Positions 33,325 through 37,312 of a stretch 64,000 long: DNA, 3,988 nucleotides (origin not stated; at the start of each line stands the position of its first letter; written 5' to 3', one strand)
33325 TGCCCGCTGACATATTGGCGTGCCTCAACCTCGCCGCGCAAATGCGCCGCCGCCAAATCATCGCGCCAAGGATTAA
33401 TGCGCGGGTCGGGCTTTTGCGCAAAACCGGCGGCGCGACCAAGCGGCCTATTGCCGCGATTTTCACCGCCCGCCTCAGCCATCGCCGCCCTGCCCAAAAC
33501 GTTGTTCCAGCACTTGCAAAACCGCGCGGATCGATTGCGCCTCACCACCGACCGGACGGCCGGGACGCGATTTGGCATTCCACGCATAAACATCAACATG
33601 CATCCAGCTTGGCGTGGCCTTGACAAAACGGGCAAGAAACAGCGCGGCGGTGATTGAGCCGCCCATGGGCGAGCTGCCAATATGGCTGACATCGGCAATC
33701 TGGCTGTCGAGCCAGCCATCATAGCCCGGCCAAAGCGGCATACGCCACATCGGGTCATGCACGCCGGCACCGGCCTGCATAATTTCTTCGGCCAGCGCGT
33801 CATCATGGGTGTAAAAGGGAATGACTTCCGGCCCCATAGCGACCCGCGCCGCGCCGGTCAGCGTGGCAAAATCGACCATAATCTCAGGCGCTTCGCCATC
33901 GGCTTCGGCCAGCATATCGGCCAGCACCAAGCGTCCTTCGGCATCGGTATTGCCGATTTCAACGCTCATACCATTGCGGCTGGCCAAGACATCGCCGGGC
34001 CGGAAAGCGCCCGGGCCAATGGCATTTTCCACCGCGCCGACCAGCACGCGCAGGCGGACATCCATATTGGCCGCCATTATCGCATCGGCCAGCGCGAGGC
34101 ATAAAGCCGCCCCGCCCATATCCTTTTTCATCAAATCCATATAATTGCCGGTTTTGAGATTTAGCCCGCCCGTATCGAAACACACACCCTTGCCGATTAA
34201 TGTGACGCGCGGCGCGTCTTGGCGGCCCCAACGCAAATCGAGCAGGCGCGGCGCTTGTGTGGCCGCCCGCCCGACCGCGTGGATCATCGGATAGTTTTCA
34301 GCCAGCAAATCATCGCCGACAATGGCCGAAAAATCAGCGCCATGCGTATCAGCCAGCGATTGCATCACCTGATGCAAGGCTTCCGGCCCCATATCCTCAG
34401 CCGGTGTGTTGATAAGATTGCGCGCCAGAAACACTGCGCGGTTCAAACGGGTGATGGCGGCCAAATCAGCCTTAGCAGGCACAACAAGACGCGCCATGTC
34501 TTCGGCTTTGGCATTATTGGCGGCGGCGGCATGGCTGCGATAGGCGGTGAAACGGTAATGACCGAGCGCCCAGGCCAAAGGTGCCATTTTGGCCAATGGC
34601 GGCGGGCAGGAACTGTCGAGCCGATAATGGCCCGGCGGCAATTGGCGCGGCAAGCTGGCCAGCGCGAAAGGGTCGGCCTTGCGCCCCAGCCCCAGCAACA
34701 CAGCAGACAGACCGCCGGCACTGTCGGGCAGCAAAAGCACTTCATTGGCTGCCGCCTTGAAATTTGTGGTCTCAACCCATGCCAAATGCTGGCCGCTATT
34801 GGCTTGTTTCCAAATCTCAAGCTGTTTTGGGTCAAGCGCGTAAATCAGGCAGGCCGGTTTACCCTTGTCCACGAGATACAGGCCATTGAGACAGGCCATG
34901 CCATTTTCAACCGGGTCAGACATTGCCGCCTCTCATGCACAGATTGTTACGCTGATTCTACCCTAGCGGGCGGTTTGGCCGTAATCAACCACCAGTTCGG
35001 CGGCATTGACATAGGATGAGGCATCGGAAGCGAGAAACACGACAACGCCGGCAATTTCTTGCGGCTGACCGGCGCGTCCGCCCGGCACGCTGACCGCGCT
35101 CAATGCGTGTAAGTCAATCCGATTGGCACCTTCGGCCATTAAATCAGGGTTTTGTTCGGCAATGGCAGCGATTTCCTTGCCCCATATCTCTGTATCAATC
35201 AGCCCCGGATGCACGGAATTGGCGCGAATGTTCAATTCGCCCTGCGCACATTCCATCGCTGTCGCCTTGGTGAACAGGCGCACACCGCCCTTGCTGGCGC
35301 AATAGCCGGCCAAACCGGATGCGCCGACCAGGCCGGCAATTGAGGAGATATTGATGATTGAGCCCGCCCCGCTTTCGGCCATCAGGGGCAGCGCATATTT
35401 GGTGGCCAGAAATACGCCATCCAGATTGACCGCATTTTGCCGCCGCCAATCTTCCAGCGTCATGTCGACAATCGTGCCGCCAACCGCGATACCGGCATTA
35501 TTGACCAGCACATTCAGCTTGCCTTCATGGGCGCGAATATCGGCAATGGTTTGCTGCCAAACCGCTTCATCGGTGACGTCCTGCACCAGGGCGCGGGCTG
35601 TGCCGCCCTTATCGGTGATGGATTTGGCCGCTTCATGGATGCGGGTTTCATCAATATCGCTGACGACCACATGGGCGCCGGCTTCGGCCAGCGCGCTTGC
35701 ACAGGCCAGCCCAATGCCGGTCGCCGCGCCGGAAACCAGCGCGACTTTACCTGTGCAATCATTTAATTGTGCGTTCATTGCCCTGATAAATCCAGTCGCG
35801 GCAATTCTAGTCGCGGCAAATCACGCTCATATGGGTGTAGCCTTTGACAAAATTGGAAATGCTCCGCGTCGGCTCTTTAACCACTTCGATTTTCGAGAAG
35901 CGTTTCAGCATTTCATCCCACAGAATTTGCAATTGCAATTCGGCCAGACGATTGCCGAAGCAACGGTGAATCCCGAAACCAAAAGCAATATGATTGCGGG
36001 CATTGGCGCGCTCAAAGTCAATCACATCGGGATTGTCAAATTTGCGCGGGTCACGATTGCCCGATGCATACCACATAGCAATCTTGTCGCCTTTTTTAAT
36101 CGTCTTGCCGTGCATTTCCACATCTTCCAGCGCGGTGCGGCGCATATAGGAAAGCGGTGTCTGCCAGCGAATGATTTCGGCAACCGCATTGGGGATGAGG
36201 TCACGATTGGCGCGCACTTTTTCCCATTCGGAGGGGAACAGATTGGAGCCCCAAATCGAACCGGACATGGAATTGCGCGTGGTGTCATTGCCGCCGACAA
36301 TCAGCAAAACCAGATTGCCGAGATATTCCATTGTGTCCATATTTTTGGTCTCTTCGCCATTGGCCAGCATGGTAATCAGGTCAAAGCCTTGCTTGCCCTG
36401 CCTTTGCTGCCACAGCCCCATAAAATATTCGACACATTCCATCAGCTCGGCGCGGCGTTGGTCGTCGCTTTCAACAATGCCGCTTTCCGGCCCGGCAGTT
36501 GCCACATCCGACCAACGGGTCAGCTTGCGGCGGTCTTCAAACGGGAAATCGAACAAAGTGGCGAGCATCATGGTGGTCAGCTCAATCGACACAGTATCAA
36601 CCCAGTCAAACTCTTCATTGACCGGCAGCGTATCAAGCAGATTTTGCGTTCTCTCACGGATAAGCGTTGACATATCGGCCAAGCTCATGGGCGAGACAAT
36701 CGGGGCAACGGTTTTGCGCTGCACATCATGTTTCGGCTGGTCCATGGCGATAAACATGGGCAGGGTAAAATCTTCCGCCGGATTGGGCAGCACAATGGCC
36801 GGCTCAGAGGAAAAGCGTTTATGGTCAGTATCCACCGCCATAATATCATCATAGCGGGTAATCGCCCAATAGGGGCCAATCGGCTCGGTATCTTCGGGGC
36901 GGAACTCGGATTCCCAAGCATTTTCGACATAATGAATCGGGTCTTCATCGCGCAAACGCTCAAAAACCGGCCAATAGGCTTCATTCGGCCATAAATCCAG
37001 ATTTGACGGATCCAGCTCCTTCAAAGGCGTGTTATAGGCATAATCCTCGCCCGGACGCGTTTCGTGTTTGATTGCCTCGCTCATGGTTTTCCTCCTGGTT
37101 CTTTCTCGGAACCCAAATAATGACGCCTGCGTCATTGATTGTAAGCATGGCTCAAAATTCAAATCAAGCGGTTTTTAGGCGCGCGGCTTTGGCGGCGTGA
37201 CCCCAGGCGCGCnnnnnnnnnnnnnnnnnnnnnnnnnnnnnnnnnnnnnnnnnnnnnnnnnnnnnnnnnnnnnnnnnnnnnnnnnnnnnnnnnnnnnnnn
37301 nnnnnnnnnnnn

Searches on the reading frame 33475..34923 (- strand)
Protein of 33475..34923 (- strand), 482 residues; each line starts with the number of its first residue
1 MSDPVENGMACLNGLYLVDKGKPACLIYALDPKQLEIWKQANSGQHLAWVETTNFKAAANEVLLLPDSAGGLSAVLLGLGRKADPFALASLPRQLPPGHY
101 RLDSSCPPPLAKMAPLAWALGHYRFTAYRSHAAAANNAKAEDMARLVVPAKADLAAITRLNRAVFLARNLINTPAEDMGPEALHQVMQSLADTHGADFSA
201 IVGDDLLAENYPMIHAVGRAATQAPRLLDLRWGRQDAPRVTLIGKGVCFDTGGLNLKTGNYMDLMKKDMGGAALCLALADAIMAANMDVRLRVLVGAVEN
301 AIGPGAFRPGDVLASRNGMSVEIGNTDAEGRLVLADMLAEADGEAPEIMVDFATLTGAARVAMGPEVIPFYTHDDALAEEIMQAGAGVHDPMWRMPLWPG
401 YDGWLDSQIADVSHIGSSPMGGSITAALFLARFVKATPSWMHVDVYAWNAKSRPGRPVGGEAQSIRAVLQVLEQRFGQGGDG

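Call 3: search_protein_families(library=pfam, proteins=[window:33475-34923:-])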
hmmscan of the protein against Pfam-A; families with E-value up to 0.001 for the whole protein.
window:33475-34923:- (482 aa): 2 families
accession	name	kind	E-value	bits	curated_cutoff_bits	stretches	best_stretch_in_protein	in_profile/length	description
PF00883.26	Peptidase_M17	-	4.8e-97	325.4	25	1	166-463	2-304/310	Cytosol aminopeptidase family, catalytic domain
PF21337.3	Peptidase_M17_N_1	-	3.4e-23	82.4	27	1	30-133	6-110/118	M17 aminopeptidase, N-terminal domain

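Call 4: search_protein_families(library=ncbifam, proteins=[window:33475-34923:-])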
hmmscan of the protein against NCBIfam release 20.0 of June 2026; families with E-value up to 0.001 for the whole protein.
window:33475-34923:- (482 aa): 13 families
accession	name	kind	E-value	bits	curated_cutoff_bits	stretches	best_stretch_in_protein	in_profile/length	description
NF002073.0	PRK00913.1-2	equivalog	4.2e-89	299.7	432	1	38-474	44-500/505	leucyl aminopeptidase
NF002077.0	PRK00913.2-4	equivalog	1e-80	272.2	471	1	114-468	127-491/501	leucyl aminopeptidase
NF002083.0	PRK00913.3-5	equivalog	1.1e-79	268.6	468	1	119-475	126-490/492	leucyl aminopeptidase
NF002074.0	PRK00913.1-4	equivalog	3.8e-78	263.5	415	1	121-458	136-483/496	leucyl aminopeptidase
NF002076.0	PRK00913.2-3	equivalog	8.7e-76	255.9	491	1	120-471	133-489/494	leucyl aminopeptidase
NF002075.0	PRK00913.2-2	equivalog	4.1e-75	253.5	468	1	119-461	132-485/502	leucyl aminopeptidase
NF003450.0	PRK05015.1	equivalog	1.3e-72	244.9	437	1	144-473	87-426/429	aminopeptidase PepB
NF002081.0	PRK00913.3-3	equivalog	1.3e-71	241.9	485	1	119-474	112-480/485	leucyl aminopeptidase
NF002082.0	PRK00913.3-4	equivalog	6e-67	226.6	552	1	160-472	185-500/504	leucyl aminopeptidase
NF002078.0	PRK00913.2-5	equivalog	1.5e-66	225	622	1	160-470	176-492/500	leucyl aminopeptidase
NF002072.0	PRK00913.1-1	equivalog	4.4e-59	200.4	826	1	160-459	180-486/502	leucyl aminopeptidase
NF002080.0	PRK00913.3-2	equivalog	4.3e-56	190.6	475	1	156-446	127-420/447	leucyl aminopeptidase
NF002079.0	PRK00913.3-1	equivalog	1.5e-51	175.6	1013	1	153-446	163-461/496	leucyl aminopeptidase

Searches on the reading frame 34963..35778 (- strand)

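Call 3: search_protein_families(library=pfam, proteins=[window:34963-35778:-])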
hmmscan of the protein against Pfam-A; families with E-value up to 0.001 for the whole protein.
window:34963-35778:- (271 aa): 4 families
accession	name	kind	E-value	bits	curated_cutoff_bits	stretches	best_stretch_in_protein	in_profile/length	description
PF13561.12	adh_short_C2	-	3.6e-58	197.4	27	1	17-269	1-236/236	Enoyl-(Acyl carrier protein) reductase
PF00106.31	adh_short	-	7.6e-54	182.6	26.6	1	11-201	1-189/195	short chain dehydrogenase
PF08659.16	KR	-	6.1e-14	52.8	22.6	1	13-162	3-152/180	KR domain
PF23441.1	SDR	-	4.8e-07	29.9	27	1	11-205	8-205/258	SDR-like rossmann domain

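Call 4: search_protein_families(library=ncbifam, proteins=[window:34963-35778:-])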
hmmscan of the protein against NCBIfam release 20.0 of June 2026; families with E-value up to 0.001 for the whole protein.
window:34963-35778:- (271 aa): 217 families (the best 25 are shown)
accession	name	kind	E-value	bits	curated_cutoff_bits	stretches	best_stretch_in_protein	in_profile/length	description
NF005473.0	PRK07069.1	equivalog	9e-67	225.4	339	1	7-270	7-261/262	SDR family oxidoreductase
NF052562.1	RADHDNL4305835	equivalog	2.7e-65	220.3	400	1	8-271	5-252/252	NADP-dependent (R)-specific alcohol dehydrogenase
NF004791.0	PRK06138.1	equivalog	1.1e-62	211.6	312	1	9-270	4-251/252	SDR family oxidoreductase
NF052558.1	MBtsdlDhBudC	equivalog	7.8e-59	199.2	270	1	9-270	2-243/250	meso-2,3-butanediol dehydrogenase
NF053702.1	TrHdxCHCADhChcB1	equivalog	1.9e-58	197.8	400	2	9-198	3-192/250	trans-4-hydroxycyclohexanecarboxylate dehydrogenase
NF009093.0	PRK12429.1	subfamily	2.3e-57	194.2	258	1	8-270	3-258/259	3-hydroxybutyrate dehydrogenase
NF005559.1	PRK07231.1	subfamily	4.3e-57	193.5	215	1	8-269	2-248/249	glucose 1-dehydrogenase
NF004818.0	PRK06172.1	equivalog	1.8e-56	191.3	336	1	8-270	5-252/253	SDR family oxidoreductase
NF004198.0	PRK05653.1-3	equivalog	3.7e-56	190.3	296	1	9-264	6-242/248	3-oxoacyl-ACP reductase FabG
NF009466.0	PRK12826.1-2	subfamily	5.2e-55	186.6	222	1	11-269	4-245/248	3-oxoacyl-ACP reductase FabG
TIGR01830.1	3oxo_ACP_reduc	equivalog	1.2e-54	185.6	297.75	1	13-267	1-237/239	3-oxoacyl-[acyl-carrier-protein] reductase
TIGR01963.1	PHB_DH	subfamily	3.2e-54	183.9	307.05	1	11-270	2-254/255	3-hydroxybutyrate dehydrogenase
NF005488.0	PRK07097.1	equivalog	7.7e-54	182.6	369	1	5-268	5-257/266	gluconate 5-dehydrogenase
NF006366.0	PRK08589.1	equivalog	3.6e-53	180.6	386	1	9-270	5-254/272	SDR family oxidoreductase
NF005469.0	PRK07063.1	equivalog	1.1e-51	175.9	306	1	9-269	6-255/260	SDR family oxidoreductase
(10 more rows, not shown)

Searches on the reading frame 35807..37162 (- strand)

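Call 3: search_protein_families(library=pfam, proteins=[window:35807-37162:-])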
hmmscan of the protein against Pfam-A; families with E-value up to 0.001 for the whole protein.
window:35807-37162:- (451 aa): 1 family
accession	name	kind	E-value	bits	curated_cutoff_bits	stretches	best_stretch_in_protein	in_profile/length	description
PF00067.27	p450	-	2.1e-20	73.4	22.8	1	317-425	318-435/462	Cytochrome P450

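Call 4: search_protein_families(library=ncbifam, proteins=[window:35807-37162:-])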
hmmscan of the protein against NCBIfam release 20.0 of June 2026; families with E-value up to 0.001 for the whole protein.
window:35807-37162:- (451 aa): 7 families
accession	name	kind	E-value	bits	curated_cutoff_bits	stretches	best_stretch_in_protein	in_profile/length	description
NF041802.1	P450_SolI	exception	7e-129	430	850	1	44-449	13-422/424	solanimycin biosynthesis cytochrome P450 SolI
NF041177.1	Cyp119_Thmprot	equivalog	7.9e-52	176.2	680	1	96-447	18-364/368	cytochrome P450 Cyp119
TIGR04538.1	P450_cycloAA_1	subfamily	2e-36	125.7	500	1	66-429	14-373/395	cytochrome P450, cyclodipeptide synthase-associated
TIGR04458.1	CYP450_TxtE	equivalog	2.1e-35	122.2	500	1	64-432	14-385/403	4-nitrotryptophan synthase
NF045816.1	PentlenlactSyn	equivalog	1.2e-28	100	700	1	98-427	38-371/396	pentalenolactone synthase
TIGR04515.1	P450_rel_GT_act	subfamily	4.7e-25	88.8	343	1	137-401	92-338/386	P450-derived glycosyltransferase activator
NF050147.1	aminopyruv_ApyO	equivalog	4.5e-06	25.6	525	1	317-422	283-393/444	RiPP biosynthesis cytochrome P450 ApyO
